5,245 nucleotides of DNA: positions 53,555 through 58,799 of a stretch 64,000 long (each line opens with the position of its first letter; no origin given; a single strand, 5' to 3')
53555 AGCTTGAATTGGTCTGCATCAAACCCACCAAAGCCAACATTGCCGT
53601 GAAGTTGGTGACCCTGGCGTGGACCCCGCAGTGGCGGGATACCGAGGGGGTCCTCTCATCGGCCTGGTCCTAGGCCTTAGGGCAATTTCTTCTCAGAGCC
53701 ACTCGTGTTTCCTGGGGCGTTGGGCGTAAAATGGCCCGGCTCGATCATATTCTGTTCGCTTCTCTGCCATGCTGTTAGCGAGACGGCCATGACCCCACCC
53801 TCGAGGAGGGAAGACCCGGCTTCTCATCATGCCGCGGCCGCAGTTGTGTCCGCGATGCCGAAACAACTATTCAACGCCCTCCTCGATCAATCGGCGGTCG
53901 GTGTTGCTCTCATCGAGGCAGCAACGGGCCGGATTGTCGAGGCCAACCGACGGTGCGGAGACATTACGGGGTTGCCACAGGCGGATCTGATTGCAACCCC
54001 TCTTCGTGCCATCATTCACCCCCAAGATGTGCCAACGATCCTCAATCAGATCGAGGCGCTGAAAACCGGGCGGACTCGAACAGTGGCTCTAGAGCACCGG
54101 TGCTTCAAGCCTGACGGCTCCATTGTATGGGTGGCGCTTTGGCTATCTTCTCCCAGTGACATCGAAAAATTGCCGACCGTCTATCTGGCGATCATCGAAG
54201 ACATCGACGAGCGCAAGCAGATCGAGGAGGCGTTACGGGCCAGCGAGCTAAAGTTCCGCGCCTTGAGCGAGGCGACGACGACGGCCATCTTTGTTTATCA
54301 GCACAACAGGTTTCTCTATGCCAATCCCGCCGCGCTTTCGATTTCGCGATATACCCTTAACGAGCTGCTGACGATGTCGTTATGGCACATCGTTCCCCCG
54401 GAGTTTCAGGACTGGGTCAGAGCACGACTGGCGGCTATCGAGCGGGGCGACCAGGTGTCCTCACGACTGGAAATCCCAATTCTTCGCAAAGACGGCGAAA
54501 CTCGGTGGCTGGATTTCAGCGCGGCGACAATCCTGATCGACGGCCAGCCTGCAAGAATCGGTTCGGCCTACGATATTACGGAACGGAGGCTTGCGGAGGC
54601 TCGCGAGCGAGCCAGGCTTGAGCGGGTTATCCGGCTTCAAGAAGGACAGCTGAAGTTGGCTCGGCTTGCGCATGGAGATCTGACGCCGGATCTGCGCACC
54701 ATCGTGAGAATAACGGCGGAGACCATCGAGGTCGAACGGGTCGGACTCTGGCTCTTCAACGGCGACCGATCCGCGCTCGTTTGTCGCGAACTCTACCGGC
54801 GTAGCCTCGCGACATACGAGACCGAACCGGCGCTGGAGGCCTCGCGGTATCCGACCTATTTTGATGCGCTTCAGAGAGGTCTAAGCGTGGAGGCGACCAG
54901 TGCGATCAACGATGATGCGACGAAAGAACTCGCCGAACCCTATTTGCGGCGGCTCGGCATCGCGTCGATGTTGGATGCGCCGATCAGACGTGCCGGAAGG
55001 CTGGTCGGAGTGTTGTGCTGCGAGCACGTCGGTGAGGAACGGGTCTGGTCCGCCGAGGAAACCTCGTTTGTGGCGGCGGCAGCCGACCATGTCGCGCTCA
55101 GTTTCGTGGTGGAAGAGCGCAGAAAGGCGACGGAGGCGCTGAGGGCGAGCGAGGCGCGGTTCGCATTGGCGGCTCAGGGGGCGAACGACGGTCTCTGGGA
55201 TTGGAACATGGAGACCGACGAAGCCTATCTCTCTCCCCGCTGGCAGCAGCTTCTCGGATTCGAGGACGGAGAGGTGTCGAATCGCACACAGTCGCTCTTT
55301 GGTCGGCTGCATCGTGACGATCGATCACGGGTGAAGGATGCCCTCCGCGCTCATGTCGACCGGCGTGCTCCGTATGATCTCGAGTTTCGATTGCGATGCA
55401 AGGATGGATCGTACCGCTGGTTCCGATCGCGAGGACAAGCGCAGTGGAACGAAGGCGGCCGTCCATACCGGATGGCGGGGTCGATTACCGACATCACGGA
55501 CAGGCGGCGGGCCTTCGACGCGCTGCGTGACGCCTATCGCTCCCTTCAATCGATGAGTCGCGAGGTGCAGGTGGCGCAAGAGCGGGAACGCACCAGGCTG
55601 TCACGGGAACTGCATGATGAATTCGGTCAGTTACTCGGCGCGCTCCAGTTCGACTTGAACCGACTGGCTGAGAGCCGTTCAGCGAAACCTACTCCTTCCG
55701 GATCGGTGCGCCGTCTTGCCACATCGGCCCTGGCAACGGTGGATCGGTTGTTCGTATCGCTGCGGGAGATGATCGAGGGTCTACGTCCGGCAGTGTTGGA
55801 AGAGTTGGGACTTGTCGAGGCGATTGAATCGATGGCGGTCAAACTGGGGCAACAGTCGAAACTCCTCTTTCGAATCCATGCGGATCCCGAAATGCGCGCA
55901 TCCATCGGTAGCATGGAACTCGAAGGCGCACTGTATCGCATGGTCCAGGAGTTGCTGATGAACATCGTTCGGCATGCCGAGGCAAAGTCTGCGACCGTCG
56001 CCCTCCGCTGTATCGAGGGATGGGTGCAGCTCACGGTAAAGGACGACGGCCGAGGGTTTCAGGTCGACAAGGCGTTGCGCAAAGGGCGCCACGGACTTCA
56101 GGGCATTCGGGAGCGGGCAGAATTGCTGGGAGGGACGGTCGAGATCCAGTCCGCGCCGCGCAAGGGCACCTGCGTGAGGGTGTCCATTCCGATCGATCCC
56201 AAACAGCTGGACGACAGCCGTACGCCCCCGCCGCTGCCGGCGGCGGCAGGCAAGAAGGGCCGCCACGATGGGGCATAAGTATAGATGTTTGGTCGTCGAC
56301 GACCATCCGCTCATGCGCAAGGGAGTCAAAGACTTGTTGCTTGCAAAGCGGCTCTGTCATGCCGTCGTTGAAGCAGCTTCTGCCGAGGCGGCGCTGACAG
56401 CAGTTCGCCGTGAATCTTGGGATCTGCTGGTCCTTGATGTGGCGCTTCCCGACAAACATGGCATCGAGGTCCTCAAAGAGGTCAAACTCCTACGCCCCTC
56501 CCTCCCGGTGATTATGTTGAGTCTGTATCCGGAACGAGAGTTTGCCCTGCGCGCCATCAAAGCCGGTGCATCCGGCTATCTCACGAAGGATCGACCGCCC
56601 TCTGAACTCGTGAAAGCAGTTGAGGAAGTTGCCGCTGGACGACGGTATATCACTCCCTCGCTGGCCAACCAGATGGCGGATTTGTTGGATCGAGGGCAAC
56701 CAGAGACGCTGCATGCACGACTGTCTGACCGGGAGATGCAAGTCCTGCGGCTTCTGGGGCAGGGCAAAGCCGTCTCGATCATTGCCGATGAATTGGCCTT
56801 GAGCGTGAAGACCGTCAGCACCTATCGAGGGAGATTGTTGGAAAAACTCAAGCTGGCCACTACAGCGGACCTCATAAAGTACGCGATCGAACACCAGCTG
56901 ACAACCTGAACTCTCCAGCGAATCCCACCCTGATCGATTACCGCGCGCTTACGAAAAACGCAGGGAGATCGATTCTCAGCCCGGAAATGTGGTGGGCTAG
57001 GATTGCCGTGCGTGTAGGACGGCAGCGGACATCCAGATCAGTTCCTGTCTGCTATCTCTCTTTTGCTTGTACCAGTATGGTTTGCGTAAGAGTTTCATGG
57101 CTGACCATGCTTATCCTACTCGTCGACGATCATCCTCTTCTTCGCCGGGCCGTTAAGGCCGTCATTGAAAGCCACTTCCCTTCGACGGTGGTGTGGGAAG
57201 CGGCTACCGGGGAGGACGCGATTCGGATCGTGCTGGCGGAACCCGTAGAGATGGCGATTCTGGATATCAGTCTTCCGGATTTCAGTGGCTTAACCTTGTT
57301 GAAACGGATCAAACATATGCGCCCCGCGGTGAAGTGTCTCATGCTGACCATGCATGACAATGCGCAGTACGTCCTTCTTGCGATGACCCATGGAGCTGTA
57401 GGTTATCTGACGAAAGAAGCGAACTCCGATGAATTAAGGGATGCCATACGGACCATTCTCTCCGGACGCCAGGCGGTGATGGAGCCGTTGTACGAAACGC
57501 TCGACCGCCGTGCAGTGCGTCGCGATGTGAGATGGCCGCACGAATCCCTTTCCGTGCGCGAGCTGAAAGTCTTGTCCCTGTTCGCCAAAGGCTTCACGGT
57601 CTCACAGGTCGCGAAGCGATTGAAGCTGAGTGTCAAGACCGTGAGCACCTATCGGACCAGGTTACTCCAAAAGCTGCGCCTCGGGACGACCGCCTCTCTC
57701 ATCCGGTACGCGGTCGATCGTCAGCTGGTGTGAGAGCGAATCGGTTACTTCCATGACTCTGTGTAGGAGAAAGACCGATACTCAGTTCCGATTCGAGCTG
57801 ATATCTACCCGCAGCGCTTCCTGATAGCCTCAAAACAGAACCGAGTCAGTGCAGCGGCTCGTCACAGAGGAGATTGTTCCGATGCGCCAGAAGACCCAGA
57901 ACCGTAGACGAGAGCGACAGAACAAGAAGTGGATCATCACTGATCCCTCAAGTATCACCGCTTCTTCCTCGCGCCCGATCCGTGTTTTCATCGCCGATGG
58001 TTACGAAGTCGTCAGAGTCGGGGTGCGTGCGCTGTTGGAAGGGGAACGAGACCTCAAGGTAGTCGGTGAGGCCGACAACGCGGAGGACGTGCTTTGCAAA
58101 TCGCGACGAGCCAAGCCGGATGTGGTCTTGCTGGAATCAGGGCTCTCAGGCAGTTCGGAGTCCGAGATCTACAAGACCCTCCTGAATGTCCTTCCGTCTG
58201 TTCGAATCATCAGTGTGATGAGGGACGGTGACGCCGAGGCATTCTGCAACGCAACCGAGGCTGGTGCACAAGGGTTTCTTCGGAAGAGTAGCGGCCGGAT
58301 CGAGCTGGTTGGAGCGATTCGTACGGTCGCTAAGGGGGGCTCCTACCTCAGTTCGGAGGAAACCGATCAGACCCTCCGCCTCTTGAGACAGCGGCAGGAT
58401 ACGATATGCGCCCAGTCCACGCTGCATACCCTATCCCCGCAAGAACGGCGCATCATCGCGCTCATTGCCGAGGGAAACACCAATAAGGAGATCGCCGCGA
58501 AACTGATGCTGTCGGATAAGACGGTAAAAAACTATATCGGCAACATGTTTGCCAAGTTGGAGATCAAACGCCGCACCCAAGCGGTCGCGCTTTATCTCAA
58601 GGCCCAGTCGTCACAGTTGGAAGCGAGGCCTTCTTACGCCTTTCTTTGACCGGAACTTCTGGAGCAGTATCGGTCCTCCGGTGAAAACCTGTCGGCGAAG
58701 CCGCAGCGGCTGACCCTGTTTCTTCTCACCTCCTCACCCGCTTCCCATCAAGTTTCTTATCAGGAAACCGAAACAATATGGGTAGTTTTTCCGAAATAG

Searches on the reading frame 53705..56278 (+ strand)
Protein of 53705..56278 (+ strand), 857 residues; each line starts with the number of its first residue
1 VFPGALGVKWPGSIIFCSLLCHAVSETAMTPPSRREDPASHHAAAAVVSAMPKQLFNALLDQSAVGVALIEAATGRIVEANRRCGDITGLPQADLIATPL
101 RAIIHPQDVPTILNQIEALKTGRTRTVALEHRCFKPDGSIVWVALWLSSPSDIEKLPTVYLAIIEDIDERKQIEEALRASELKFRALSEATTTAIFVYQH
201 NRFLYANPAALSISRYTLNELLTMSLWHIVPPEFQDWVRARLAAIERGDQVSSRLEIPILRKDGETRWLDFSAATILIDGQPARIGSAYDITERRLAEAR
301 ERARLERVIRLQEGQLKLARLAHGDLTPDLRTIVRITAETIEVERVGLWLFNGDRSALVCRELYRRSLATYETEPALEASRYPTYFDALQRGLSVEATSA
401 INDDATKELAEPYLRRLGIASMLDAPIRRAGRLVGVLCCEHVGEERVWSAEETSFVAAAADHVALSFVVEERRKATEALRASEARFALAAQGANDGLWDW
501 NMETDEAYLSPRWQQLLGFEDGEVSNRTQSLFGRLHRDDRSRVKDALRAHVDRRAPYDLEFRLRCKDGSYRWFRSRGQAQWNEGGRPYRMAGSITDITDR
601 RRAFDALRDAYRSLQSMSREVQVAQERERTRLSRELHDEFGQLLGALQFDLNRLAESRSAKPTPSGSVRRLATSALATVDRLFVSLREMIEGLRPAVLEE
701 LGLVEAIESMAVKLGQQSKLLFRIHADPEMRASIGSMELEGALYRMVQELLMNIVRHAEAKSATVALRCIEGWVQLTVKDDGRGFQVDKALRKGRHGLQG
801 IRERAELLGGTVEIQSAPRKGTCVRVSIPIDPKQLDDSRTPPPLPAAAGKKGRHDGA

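Call 7: search_protein_families(library=pfam, proteins=[window:53705-56278:+], max_evalue=0.01)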
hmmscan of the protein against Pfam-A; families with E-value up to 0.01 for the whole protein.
window:53705-56278:+ (857 aa): 11 families
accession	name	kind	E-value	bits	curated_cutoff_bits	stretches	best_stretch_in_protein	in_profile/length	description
PF08447.18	PAS_3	-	1.6e-44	150.5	25.6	3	507-593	2-88/89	PAS fold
PF13426.13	PAS_9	-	3.7e-25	88.6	27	3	194-293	3-103/103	PAS domain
PF00989.32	PAS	-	6.9e-24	84.5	22.6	3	56-167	3-113/113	PAS fold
PF08448.16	PAS_4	-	1.9e-22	80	23.1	3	200-295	14-109/110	PAS fold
PF02518.31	HATPase_c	-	3e-15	57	26.4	1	741-831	4-110/111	Histidine kinase-, DNA gyrase B-, and HSP90-like ATPase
PF01590.32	GAF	-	3.7e-15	57.1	22.4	1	330-466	6-132/133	GAF domain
PF13188.13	PAS_8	-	7.8e-15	54.6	21.8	2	55-108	2-54/65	PAS domain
PF07730.19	HisKA_3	-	7.3e-10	39.7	24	1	628-698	1-68/68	Histidine kinase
PF13581.12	HATPase_c_2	-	0.00015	22.2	27.4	1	746-795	35-89/127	Histidine kinase-like ATPase domain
PF13185.12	GAF_2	-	0.00018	22.2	28.6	1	332-465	10-133/136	GAF domain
PF08670.17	MEKHLA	-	0.004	17.5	23.7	0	199-256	47-104/143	MEKHLA domain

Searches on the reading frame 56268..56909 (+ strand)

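Call 7: search_protein_families(library=pfam, proteins=[window:56268-56909:+], max_evalue=0.01)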
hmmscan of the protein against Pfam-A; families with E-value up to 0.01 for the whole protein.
window:56268-56909:+ (213 aa): 4 families
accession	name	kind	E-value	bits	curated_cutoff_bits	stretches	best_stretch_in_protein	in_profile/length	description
PF00072.30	Response_reg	-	2.3e-26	92.6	30.2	1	8-119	2-111/111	Response regulator receiver domain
PF00196.25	GerE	-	1.8e-15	56.8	23.5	1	151-206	2-57/57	Bacterial regulatory proteins, luxR family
PF08281.18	Sigma70_r4_2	-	0.0074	16.4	25.7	0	147-194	6-54/54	Sigma-70, region 4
PF13551.12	HTH_29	-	0.0091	16.5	28.1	0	157-190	2-36/64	Winged helix-turn helix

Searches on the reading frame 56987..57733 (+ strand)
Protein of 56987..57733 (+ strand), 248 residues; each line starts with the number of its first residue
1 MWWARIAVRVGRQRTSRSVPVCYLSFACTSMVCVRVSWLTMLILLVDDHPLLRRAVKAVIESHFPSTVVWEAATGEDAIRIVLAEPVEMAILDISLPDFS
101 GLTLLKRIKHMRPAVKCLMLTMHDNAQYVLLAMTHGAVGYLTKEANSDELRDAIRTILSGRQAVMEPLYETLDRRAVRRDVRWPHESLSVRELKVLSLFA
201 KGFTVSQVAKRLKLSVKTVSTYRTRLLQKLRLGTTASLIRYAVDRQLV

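Call 7: search_protein_families(library=pfam, proteins=[window:56987-57733:+], max_evalue=0.01)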
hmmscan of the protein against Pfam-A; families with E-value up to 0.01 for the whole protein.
window:56987-57733:+ (248 aa): 7 families
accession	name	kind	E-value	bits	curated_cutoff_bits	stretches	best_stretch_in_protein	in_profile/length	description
PF00072.30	Response_reg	-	5.6e-26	91.3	30.2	1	43-155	1-111/111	Response regulator receiver domain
PF00196.25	GerE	-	1.3e-14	54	23.5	1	186-242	1-57/57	Bacterial regulatory proteins, luxR family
PF08281.18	Sigma70_r4_2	-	8.9e-05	22.5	25.7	1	186-230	9-54/54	Sigma-70, region 4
PF13384.12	HTH_23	-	0.00021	21.5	24.6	1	192-225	7-40/50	Homeodomain-like domain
PF04545.22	Sigma70_r4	-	0.0005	20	24.1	1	187-231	4-49/50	Sigma-70, region 4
PF14493.12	HTH_40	-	0.0016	19.1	27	0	194-229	4-39/89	Helix-turn-helix domain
PF02796.21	HTH_7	-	0.0058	17.2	23.8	0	194-219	13-38/45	Helix-turn-helix domain of resolvase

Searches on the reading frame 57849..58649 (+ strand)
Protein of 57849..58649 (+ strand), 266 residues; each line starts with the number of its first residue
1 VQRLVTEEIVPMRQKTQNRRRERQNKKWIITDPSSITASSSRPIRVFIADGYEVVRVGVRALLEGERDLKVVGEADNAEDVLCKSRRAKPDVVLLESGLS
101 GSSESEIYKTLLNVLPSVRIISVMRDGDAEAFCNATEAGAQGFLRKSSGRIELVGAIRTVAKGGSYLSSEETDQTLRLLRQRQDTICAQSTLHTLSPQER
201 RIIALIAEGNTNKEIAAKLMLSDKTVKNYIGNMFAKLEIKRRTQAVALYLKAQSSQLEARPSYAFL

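Call 79: search_protein_families(library=pfam, proteins=[window:57849-58649:+], max_evalue=0.01)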
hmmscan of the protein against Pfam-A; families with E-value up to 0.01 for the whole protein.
window:57849-58649:+ (266 aa): 7 families
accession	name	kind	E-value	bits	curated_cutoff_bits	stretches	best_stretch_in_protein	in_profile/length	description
PF00196.25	GerE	-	1.3e-18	66.8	23.5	1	194-247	2-55/57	Bacterial regulatory proteins, luxR family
PF00072.30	Response_reg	-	7.9e-12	45.8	30.2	1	46-157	1-110/111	Response regulator receiver domain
PF08281.18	Sigma70_r4_2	-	5.8e-07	29.5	25.7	1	188-230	4-47/54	Sigma-70, region 4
PF04545.22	Sigma70_r4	-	0.00053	19.9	24.1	1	192-231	2-42/50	Sigma-70, region 4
PF13518.12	HTH_28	-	0.0037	17.8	25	0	201-230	4-33/52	Helix-turn-helix domain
PF13384.12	HTH_23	-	0.0059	16.8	24.6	0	201-229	9-37/50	Homeodomain-like domain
PF13936.12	HTH_38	-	0.0077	16.4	27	0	193-227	3-38/44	Helix-turn-helix domain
